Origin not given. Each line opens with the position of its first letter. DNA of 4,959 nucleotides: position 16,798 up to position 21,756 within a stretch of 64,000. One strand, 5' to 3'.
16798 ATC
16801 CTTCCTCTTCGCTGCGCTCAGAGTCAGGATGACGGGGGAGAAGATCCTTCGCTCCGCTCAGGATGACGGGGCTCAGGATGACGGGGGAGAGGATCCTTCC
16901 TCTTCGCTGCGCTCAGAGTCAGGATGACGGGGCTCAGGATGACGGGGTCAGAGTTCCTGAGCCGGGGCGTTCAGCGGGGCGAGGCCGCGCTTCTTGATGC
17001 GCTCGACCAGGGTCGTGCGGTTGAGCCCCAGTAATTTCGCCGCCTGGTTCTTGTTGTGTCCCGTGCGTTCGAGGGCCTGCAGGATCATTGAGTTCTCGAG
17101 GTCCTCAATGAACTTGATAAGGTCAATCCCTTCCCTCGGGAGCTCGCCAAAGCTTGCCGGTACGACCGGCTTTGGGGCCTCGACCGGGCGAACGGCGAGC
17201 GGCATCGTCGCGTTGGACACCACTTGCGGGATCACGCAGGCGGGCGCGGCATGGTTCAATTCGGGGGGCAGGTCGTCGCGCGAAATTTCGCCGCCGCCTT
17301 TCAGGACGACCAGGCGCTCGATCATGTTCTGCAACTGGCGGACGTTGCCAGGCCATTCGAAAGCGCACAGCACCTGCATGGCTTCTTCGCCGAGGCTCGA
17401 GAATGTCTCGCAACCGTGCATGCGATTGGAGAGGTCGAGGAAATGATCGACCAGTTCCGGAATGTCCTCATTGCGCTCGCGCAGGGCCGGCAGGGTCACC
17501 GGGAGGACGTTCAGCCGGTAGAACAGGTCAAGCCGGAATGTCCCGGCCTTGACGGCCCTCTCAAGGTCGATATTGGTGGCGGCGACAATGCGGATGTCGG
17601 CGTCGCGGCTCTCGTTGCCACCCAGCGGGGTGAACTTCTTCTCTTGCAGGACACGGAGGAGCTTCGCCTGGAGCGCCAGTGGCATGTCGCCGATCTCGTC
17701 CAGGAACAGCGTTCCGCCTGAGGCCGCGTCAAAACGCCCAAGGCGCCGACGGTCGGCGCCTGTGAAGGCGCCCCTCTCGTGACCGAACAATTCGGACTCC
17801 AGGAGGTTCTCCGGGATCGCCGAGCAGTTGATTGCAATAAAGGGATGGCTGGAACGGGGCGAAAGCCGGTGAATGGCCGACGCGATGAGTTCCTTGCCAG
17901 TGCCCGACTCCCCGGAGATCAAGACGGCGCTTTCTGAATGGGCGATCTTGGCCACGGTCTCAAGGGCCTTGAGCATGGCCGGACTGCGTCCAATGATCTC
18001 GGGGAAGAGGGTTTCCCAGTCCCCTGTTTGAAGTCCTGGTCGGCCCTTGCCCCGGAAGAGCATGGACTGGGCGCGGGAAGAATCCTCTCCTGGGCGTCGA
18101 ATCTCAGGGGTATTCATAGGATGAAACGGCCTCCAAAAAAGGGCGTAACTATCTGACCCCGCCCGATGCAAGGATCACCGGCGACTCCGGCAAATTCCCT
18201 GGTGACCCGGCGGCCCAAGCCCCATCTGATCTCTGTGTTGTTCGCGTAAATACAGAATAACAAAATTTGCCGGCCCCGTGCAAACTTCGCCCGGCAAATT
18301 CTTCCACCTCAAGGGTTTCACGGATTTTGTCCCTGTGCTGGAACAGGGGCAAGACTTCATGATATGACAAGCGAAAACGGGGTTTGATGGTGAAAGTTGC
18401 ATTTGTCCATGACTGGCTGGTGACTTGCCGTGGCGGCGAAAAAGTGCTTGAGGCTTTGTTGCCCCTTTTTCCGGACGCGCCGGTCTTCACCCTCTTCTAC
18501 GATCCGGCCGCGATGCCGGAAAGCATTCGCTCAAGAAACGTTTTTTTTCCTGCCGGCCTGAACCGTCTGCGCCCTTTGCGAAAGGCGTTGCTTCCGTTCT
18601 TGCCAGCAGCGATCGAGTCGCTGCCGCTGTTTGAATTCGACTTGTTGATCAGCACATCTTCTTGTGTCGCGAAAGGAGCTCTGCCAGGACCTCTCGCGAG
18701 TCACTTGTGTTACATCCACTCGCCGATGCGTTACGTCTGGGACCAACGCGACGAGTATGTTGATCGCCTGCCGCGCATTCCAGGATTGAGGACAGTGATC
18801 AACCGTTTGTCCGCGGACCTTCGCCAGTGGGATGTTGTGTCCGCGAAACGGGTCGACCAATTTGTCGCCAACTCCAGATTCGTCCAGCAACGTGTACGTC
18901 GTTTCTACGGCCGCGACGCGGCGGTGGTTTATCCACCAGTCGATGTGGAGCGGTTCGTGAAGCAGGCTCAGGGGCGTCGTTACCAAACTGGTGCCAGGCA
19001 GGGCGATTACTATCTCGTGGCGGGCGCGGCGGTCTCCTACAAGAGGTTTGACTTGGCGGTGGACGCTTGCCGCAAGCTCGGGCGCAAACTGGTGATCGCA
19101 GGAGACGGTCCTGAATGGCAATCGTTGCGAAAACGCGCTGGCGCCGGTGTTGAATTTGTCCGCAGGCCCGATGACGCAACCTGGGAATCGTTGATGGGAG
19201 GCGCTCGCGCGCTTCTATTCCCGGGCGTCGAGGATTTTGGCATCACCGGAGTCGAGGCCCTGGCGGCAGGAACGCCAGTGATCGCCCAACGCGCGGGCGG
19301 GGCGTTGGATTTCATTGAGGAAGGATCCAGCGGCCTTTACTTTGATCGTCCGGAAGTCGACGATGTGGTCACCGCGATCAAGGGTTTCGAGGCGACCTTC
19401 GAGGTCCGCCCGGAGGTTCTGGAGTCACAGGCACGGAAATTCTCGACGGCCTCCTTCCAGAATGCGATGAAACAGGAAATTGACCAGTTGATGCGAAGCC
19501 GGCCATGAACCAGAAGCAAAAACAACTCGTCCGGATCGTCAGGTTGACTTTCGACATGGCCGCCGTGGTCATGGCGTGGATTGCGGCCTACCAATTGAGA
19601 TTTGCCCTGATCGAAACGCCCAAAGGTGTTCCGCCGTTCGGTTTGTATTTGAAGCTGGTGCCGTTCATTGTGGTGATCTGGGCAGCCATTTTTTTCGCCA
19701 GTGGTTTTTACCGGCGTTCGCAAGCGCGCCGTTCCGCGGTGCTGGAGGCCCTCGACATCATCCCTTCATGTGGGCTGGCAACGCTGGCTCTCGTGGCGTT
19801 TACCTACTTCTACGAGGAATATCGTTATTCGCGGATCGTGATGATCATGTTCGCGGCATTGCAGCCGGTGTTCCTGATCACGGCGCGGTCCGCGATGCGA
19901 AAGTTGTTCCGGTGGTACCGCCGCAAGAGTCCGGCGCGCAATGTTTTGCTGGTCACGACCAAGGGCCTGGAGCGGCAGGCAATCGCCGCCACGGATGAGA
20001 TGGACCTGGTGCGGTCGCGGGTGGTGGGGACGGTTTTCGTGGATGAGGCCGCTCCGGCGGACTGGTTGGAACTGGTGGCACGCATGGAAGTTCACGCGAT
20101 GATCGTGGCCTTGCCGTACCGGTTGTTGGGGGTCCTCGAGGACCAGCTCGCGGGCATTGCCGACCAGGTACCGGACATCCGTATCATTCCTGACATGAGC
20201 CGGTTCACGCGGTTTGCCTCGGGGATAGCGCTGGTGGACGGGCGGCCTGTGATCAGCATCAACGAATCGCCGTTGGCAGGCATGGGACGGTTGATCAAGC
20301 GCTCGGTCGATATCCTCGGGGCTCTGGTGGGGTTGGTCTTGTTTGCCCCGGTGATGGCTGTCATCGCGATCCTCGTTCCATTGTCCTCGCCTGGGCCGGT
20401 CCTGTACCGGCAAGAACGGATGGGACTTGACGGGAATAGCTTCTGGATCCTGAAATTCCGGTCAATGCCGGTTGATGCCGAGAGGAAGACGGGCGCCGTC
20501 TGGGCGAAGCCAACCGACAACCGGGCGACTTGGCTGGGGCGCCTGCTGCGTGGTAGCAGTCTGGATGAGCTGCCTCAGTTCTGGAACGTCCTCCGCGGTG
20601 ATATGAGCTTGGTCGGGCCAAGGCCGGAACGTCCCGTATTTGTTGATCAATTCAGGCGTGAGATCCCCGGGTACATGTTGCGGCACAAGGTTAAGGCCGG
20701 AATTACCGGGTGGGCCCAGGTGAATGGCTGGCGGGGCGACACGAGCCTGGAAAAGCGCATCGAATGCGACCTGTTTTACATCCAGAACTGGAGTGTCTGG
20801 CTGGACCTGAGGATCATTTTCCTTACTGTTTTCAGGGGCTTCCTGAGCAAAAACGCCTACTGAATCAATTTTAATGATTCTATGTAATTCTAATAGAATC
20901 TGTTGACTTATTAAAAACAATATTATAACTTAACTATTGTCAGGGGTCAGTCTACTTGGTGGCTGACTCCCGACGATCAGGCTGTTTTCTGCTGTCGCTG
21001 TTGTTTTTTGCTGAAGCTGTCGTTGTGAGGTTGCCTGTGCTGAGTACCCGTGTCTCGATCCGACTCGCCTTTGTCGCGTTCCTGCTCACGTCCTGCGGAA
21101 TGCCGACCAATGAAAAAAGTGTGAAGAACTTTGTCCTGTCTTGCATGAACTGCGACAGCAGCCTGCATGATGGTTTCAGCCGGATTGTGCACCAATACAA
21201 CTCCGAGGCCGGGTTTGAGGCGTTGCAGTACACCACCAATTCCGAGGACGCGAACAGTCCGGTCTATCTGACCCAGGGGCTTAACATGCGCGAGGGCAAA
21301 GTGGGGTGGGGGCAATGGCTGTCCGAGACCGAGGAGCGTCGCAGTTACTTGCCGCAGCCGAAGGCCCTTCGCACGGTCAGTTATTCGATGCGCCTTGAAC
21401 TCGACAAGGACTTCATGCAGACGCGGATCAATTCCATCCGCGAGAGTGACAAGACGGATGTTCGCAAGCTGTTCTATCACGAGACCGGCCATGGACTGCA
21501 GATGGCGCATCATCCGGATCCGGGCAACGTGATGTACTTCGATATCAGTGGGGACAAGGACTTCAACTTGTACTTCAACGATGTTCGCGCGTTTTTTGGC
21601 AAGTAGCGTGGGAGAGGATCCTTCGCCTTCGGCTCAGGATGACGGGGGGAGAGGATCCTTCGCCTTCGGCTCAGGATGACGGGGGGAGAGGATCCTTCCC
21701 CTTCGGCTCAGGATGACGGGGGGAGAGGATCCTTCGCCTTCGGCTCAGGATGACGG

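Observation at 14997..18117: Sensor-less sigma-54 activator, near-consensus sigma-54 promoter, and an S1 protease plus small OMP operon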

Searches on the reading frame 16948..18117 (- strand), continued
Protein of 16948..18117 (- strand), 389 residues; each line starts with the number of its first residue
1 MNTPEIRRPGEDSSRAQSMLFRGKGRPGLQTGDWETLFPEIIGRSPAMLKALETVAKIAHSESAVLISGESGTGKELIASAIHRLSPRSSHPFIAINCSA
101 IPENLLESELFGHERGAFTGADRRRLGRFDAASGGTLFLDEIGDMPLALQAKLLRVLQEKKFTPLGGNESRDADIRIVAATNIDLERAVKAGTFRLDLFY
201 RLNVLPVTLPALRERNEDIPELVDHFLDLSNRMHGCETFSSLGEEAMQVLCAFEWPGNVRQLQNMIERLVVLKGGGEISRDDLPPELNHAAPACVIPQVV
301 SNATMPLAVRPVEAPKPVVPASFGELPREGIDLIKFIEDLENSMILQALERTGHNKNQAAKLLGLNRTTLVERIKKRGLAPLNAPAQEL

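Call 69: search_solved_structures(query=window:16948-18117:-, max_evalue=1e-40, show_alignments=0)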
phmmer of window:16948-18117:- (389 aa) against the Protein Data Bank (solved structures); distinct sequences matched with E-value up to 1e-40: 35.
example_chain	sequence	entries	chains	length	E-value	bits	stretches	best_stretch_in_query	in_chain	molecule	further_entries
8p53_C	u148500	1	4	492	2e-87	297.3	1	36-380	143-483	Transcriptional regulator FleQ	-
5exx_A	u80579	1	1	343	3e-86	293.4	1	36-376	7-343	Transcriptional regulator FleQ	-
1ojl_A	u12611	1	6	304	1.4e-84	288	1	41-286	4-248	TRANSCRIPTIONAL REGULATORY PROTEIN ZRAR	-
9qq6_C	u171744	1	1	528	1.8e-79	271.1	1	41-284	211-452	Nif-specific regulatory protein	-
6jdi_A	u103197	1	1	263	2.6e-77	264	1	36-290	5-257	Nitrogen assimilation regulatory protein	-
6j7e_A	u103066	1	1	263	1.3e-76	261.7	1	36-290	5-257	Nitrogen assimilation regulatory protein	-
7ejw_C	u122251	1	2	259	1.4e-76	261.6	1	36-290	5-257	Transcriptional regulator FleQ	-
5exp_A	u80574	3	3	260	1.9e-76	261.1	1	36-289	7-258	Transcriptional regulator FleQ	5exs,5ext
6jdl_A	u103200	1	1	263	3.4e-76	260.3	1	36-290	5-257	Nitrogen assimilation regulatory protein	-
8pb9_D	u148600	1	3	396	5e-76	259.8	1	36-289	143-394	Transcriptional regulator FleQ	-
6iy8_A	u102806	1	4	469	2.7e-72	247.5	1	42-277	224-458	Positive regulator CapR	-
4l4u_A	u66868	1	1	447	1.3e-71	245.2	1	40-285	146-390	Transcriptional regulator (NtrC family)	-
26jl_A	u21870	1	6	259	2.7e-70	240.9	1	41-286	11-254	Flagellar regulatory protein A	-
1ny6_A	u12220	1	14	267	9.1e-70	239.2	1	40-284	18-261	transcriptional regulator (NtrC family)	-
4ly6_A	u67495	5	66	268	9.2e-70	239.2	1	40-284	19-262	Transcriptional regulator (NtrC family)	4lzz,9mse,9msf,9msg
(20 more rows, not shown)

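Call 70: search_solved_structures(query=window:16948-18117:-, max_evalue=1e-86, show_alignments=1)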
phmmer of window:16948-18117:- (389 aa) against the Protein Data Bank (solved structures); distinct sequences matched with E-value up to 1e-86: 1.
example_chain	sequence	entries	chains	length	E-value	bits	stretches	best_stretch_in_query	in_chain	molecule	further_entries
8p53_C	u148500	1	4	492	2e-87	297.3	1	36-380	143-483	Transcriptional regulator FleQ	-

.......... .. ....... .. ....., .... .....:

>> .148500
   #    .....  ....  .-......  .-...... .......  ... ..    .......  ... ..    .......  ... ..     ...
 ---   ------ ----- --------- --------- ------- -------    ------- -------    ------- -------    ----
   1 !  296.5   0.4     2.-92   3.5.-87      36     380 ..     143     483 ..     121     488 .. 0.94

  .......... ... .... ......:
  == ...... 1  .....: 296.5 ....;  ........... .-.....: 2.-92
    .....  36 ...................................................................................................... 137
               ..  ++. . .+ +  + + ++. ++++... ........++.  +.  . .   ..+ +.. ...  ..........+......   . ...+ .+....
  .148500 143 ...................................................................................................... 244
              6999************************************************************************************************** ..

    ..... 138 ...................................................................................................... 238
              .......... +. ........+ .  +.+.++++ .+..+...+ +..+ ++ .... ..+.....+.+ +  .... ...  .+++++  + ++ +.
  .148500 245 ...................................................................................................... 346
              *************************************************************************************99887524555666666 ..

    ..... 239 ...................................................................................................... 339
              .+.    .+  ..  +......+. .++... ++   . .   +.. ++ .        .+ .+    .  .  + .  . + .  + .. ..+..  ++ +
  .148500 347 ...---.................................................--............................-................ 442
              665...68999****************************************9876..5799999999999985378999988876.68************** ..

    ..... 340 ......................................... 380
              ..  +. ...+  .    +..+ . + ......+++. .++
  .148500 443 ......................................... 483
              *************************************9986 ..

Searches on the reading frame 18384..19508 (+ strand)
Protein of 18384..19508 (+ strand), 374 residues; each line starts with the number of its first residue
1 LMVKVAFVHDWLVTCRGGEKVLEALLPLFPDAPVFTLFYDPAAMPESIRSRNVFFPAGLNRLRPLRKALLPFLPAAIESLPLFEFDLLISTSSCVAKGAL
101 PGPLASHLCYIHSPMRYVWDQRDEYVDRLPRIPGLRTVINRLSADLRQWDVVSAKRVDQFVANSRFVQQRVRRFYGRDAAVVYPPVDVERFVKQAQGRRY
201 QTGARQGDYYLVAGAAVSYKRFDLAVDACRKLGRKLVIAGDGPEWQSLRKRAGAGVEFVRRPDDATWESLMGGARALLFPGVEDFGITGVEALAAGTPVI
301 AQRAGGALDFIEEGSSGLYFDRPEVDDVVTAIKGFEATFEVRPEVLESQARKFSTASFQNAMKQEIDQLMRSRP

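Call 3: search_protein_families(library=pfam, proteins=[window:18384-19508:+], max_evalue=0.01)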
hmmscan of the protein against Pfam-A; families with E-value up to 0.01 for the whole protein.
window:18384-19508:+ (374 aa): 5 families
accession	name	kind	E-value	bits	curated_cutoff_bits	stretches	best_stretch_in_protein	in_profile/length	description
PF00534.26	Glycos_transf_1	-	7.6e-18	65.1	26.4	1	208-336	16-156/172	Glycosyl transferases group 1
PF13692.12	Glyco_trans_1_4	-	1e-14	55.5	27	1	212-333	6-137/142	Glycosyl transferases group 1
PF13439.12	Glyco_transf_4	-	1.5e-08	35.3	28.5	1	34-190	24-170/170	Glycosyltransferase Family 4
PF20706.3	GT4-conflict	-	1.3e-07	31.4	26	1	206-317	196-326/385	Family 4 Glycosyltransferase in conflict systems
PF13524.12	Glyco_trans_1_2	-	0.00047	20.6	25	1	228-351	8-127/144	Glycosyl transferase-like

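Call 41: search_protein_families(library=ncbifam, proteins=[window:18384-19508:+], max_evalue=0.001)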
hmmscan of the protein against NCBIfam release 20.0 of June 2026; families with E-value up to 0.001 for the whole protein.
window:18384-19508:+ (374 aa): 15 families
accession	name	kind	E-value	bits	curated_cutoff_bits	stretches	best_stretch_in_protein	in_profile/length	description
TIGR04047.1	MSMEG_0565_glyc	hypoth_equivalog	5.7e-13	48.7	259.85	2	263-333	266-336/373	MSMEG_0565 family glycosyltransferase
NF053787.1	GlcN_PG_synth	equivalog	1.8e-09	37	480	1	155-359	142-344/361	N-acetylglucosaminyl phosphatidylglycerol synthase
TIGR03999.1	thiol_BshA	equivalog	8.3e-09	34.8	273.7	1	159-330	147-330/375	N-acetyl-alpha-D-glucosaminyl L-malate synthase BshA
TIGR03088.1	stp2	hypoth_equivalog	2.1e-08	33.6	409.05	1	235-359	231-358/374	TIGR03088 family PEP-CTERM/XrtA system glycosyltransferase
TIGR03449.1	mycothiol_MshA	equivalog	2.7e-07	29.8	462.5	1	283-363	314-394/406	D-inositol-3-phosphate glycosyltransferase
TIGR02470.1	sucr_synth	equivalog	4.8e-06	25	810.4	1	283-345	654-716/784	sucrose synthase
NF041876.1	EPS_EpsE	equivalog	5.2e-06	25.9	400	1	283-361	306-383/389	exopolysaccharide biosynthesis GT4 family glycosyltransferase EpsE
TIGR02472.1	sucr_P_syn_N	equivalog_domain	9.3e-06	24.7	576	1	282-333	350-401/439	sucrose-phosphate synthase, putative, glycosyltransferase domain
TIGR02095.1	glgA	subfamily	3.2e-05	22.8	328.45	1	219-350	306-453/477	glycogen/starch synthase, ADP-glucose type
TIGR04063.1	stp3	hypoth_equivalog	4.3e-05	22.6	442.05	1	290-355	312-376/397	TIGR04063 family PEP-CTERM/XrtA system glycosyltransferase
NF001901.0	PRK00654.1-5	equivalog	0.00016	20.3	649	1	204-356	313-473/502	glycogen synthase GlgA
NF012028.0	PRK15484.1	subfamily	0.00018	20.7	618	1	283-340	288-346/380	lipopolysaccharide N-acetylglucosaminyltransferase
NF041010.1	glycosy_Agl16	equivalog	0.00027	19.9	575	1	203-323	175-305/352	glycosylation protein Agl16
TIGR02149.1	glgA_Coryne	subfamily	0.00028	20.1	302.4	1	269-327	279-338/391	glycogen synthase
NF047684.1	TeichurnBiosyTuaC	equivalog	0.00073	18.6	550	0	153-350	161-366/391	teichuronic acid biosynthesis protein TuaC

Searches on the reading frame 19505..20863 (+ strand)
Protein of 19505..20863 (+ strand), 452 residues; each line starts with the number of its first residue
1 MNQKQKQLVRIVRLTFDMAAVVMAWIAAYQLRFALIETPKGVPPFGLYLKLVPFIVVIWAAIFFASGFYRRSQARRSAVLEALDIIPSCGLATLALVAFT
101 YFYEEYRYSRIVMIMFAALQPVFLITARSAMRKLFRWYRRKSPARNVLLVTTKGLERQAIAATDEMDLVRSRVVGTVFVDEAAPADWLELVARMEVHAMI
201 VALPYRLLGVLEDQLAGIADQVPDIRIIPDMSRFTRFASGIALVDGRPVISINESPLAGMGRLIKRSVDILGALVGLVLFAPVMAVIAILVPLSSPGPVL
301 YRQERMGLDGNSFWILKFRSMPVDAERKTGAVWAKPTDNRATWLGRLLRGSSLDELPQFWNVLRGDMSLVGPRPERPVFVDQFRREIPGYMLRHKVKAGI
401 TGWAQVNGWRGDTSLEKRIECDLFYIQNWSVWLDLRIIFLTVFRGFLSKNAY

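Call 3: search_protein_families(library=pfam, proteins=[window:19505-20863:+], max_evalue=0.01)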
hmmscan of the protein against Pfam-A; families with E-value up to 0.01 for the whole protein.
window:19505-20863:+ (452 aa): 2 families
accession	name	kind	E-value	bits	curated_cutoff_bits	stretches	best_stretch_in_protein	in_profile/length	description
PF02397.22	Bac_transf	-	1.7e-68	230.2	27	1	265-444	1-176/179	Bacterial sugar transferase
PF13727.12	CoA_binding_3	-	1.2e-08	35.6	25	1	65-229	2-175/175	CoA-binding domain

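Call 41: search_protein_families(library=ncbifam, proteins=[window:19505-20863:+], max_evalue=0.001)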
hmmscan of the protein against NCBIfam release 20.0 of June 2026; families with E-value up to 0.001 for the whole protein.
window:19505-20863:+ (452 aa): 10 families
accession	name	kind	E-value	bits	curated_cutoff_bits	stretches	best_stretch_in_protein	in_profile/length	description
TIGR03023.1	WcaJ_sugtrans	equivalog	8e-131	437.4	410.75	1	16-452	2-453/453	undecaprenyl-phosphate glucose phosphotransferase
TIGR03025.1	EPS_sugtrans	subfamily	1.6e-127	426.4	295.55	1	16-452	2-445/445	exopolysaccharide biosynthesis polyprenyl glycosylphosphotransferase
NF007518.0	PRK10124.1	equivalog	4e-88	296.2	684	1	56-452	56-464/464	undecaprenyl-phosphate glucose phosphotransferase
TIGR03013.1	EpsB_2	subfamily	9.6e-76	255.6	393.35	1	20-442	6-433/443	TIGR03013 family XrtA/PEP-CTERM system glycosyltransferase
TIGR03022.1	WbaP_sugtrans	subfamily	2.1e-66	225.1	403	1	16-442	4-446/456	undecaprenyl-phosphate galactose phosphotransferase WbaP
NF050817.1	PolSacchBiosHfsE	equivalog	3.5e-48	164.5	750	1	261-442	268-456/467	polysaccharide biosynthesis protein HfsE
NF052601.1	undeca_RfbP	equivalog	5.6e-46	156.8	330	1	260-443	40-233/244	undecaprenyl-phosphate galactose phosphotransferase family protein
NF041877.1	EPS_EpsZ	equivalog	8.6e-39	133.4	800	1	264-442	265-449/459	exopolysaccharide biosynthesis polyisoprenyl-phosphate hexose-1-phosphate transferase EpsZ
NF011751.0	PRK15204.1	equivalog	4.2e-28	98.2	907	1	200-442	212-466/476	undecaprenyl-phosphate galactose phosphotransferase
NF045514.1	glycotran_HepC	equivalog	3e-23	82.2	140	1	262-374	114-211/220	heterocyst development glycosyltransferase HepC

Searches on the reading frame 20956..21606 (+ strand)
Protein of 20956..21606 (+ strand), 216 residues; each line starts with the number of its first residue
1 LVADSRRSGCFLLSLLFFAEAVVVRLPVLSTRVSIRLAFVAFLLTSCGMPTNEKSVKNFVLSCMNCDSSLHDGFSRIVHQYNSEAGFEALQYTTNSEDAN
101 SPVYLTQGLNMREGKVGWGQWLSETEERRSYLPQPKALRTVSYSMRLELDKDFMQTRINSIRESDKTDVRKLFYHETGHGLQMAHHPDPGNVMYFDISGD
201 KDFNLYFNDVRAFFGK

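Call 3: search_protein_families(library=pfam, proteins=[window:20956-21606:+], max_evalue=0.01)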
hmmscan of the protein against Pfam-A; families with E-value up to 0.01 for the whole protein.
window:20956-21606:+ (216 aa): 1 family
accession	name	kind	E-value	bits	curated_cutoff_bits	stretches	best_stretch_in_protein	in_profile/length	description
PF00413.30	Peptidase_M10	-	9.2e-05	22.8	24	1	147-212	90-153/159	Matrixin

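Call 41: search_protein_families(library=ncbifam, proteins=[window:20956-21606:+], max_evalue=0.001)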
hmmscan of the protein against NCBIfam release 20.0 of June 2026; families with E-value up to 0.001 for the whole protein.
window:20956-21606:+ (216 aa): 0 families
